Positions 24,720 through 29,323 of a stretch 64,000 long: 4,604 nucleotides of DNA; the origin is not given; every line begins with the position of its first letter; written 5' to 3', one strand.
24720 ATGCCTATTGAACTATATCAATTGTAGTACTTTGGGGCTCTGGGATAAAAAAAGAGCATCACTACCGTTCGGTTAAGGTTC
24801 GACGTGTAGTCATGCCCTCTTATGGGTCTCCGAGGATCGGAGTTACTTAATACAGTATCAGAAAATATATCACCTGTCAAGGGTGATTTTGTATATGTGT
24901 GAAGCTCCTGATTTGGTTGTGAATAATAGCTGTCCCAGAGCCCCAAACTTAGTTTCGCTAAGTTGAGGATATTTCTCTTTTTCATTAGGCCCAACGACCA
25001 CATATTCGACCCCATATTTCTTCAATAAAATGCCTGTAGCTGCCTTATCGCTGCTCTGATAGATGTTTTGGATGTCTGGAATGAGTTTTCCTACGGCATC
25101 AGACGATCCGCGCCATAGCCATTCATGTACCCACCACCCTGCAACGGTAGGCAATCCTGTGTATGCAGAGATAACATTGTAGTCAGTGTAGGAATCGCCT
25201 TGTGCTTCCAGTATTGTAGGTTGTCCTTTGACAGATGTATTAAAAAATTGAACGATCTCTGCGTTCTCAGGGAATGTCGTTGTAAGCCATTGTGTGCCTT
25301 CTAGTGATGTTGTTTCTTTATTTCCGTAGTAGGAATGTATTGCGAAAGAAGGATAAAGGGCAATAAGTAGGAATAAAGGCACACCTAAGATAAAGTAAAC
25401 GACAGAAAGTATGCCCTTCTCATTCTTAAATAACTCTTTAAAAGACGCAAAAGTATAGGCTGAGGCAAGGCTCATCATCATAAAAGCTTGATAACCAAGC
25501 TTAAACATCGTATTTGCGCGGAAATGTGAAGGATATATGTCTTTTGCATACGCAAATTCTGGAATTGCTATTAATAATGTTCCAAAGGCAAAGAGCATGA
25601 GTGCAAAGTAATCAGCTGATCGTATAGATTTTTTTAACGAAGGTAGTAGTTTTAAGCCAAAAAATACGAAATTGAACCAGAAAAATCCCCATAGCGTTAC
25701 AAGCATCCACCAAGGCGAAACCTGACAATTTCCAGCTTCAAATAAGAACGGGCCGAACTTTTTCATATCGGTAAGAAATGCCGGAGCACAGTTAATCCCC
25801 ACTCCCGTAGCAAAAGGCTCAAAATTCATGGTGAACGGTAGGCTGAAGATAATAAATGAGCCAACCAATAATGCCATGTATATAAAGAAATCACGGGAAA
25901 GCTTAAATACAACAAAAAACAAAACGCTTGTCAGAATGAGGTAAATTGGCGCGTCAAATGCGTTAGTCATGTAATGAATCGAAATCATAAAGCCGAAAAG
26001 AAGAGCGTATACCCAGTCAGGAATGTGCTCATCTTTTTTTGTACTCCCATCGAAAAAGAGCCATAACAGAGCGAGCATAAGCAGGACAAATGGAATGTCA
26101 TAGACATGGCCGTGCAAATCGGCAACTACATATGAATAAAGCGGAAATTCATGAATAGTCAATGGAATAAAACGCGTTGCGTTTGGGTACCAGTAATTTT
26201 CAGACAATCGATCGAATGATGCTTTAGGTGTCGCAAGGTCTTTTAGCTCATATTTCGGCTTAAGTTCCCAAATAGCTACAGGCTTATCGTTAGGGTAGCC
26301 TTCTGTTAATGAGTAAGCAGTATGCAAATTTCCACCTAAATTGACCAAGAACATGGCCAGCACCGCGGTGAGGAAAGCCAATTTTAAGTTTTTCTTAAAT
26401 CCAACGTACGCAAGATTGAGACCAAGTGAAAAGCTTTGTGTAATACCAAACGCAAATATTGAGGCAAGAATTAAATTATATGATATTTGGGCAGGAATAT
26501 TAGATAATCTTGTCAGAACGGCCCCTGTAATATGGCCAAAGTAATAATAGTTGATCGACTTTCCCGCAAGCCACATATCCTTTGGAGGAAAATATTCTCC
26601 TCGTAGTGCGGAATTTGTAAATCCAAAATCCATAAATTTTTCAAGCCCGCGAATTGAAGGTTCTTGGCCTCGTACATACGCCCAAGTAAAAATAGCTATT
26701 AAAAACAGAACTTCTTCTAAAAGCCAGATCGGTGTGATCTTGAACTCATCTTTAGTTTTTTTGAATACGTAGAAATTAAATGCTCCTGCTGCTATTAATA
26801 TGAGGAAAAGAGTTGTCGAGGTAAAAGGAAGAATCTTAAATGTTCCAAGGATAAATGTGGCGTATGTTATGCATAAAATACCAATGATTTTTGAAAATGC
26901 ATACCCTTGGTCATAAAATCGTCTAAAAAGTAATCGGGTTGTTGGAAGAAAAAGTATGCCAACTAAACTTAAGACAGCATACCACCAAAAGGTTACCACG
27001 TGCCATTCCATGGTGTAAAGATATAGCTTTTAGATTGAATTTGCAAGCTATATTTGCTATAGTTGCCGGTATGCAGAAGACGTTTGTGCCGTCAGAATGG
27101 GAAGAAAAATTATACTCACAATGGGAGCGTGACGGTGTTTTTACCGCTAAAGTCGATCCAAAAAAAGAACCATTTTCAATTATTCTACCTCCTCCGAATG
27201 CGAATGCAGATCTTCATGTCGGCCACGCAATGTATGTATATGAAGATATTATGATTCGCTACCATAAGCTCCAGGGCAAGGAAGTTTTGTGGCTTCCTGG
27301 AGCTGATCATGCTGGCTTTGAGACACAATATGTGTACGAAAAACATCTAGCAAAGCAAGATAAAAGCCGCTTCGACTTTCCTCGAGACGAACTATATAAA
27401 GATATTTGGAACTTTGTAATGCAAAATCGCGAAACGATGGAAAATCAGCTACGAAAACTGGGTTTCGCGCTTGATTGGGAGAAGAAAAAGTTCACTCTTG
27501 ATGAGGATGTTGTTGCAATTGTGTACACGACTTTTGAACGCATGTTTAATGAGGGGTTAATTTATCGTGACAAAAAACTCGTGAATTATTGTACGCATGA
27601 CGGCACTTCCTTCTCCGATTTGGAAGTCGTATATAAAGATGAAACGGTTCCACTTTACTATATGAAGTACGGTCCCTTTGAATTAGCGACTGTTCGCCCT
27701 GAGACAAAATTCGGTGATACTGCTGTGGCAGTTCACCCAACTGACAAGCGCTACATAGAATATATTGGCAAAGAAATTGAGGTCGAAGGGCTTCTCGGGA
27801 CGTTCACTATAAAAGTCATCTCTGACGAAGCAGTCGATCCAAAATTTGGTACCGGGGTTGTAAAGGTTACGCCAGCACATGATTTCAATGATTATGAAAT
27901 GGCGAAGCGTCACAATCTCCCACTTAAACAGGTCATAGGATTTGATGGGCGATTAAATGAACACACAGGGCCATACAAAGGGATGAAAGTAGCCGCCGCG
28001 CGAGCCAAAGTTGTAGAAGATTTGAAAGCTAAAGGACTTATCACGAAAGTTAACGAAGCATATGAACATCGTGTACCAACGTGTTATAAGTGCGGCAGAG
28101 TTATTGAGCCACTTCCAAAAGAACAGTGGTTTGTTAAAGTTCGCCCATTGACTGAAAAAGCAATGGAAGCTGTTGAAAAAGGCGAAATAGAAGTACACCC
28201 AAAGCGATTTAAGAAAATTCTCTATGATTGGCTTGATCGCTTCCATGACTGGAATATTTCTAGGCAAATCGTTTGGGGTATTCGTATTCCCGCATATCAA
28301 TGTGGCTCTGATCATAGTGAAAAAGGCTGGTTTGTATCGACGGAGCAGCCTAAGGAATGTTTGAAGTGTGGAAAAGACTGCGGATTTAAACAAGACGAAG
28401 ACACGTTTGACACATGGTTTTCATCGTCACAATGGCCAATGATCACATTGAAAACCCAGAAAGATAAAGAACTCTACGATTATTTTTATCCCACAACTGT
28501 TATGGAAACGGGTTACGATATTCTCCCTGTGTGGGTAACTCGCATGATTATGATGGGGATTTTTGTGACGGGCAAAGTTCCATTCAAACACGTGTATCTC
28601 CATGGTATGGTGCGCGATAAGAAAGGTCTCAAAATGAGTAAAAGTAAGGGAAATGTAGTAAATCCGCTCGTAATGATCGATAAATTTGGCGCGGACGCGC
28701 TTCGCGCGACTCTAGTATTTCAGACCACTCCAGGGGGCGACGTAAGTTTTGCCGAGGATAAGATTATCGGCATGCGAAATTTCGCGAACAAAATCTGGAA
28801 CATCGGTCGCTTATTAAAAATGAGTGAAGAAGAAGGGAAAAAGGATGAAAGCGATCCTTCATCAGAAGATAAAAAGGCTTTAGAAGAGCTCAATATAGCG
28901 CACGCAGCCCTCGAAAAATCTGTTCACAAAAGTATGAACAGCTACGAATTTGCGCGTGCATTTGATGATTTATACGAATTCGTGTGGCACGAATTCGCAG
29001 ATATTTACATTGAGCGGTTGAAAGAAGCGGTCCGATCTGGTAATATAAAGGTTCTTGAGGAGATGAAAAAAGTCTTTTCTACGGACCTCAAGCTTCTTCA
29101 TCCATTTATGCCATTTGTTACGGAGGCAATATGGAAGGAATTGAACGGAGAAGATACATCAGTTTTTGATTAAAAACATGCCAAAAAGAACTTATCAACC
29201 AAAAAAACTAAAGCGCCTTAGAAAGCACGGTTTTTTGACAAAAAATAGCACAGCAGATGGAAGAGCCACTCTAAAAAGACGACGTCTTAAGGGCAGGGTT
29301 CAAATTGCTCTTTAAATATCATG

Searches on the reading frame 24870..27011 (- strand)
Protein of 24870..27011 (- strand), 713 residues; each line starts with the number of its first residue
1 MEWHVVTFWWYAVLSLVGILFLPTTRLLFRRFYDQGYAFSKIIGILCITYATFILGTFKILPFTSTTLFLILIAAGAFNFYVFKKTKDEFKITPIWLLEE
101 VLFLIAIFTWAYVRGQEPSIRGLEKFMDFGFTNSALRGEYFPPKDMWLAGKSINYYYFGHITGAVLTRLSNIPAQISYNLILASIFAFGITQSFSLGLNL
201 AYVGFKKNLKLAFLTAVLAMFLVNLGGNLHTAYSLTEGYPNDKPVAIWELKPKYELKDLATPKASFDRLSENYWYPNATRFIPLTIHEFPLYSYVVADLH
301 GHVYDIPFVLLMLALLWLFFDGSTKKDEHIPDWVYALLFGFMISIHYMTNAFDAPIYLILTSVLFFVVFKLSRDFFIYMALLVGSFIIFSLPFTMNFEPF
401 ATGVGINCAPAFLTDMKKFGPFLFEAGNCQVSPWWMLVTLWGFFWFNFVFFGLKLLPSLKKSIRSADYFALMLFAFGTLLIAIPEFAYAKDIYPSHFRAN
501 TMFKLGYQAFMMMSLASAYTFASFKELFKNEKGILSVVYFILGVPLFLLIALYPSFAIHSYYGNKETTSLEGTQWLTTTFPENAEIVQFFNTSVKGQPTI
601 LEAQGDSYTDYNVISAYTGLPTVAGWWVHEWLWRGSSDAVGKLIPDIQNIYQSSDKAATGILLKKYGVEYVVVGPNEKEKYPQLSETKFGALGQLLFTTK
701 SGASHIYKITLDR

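Call 20: search_protein_families(library=pfam, proteins=[window:24870-27011:-], max_evalue=0.001)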
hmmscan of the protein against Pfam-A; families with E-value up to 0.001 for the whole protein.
window:24870-27011:- (713 aa): 1 family
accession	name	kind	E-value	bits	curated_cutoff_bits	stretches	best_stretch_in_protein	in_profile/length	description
PF10060.15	DUF2298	-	1e-88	298.9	27.8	1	48-512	2-487/488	Uncharacterized membrane protein (DUF2298)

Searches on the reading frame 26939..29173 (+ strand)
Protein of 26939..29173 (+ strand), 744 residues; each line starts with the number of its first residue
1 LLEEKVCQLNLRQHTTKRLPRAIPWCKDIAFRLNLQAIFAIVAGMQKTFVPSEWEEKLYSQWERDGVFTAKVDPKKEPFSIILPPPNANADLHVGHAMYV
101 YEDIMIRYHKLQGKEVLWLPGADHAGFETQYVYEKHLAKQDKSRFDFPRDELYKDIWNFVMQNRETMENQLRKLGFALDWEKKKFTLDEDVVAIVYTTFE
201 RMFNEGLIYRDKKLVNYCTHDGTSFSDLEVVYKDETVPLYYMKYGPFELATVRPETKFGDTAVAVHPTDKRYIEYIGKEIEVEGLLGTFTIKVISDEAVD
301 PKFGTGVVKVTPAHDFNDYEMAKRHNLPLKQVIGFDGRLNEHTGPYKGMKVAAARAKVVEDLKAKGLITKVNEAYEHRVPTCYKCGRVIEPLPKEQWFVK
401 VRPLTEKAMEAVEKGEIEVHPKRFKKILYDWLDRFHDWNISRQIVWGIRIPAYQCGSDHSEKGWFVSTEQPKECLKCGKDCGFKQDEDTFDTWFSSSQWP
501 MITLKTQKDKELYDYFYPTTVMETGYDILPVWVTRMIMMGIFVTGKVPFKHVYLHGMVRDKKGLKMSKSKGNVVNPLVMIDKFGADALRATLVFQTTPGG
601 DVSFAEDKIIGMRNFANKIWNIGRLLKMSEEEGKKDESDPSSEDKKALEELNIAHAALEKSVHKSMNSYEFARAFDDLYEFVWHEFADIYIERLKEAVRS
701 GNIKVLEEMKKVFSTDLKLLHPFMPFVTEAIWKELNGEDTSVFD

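Call 20: search_protein_families(library=pfam, proteins=[window:26939-29173:+], max_evalue=0.001)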
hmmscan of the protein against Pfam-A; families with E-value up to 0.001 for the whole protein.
window:26939-29173:+ (744 aa): 4 families
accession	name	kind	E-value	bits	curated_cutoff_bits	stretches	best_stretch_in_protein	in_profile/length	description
PF00133.28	tRNA-synt_1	-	2.3e-113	379.5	22.7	1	58-604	2-413/414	tRNA synthetases class I (I, L, M and V)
PF09334.17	tRNA-synt_1g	-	1.5e-25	90.2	20.1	2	378-614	165-376/391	tRNA synthetases class I (M)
PF08264.19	Anticodon_1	-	4.2e-21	75.8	25.1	1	657-743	10-100/148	Anticodon-binding domain of tRNA ligase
PF13603.12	tRNA-synt_1_2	-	2.6e-06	27.5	25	1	299-338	106-145/185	Leucyl-tRNA synthetase, editing domain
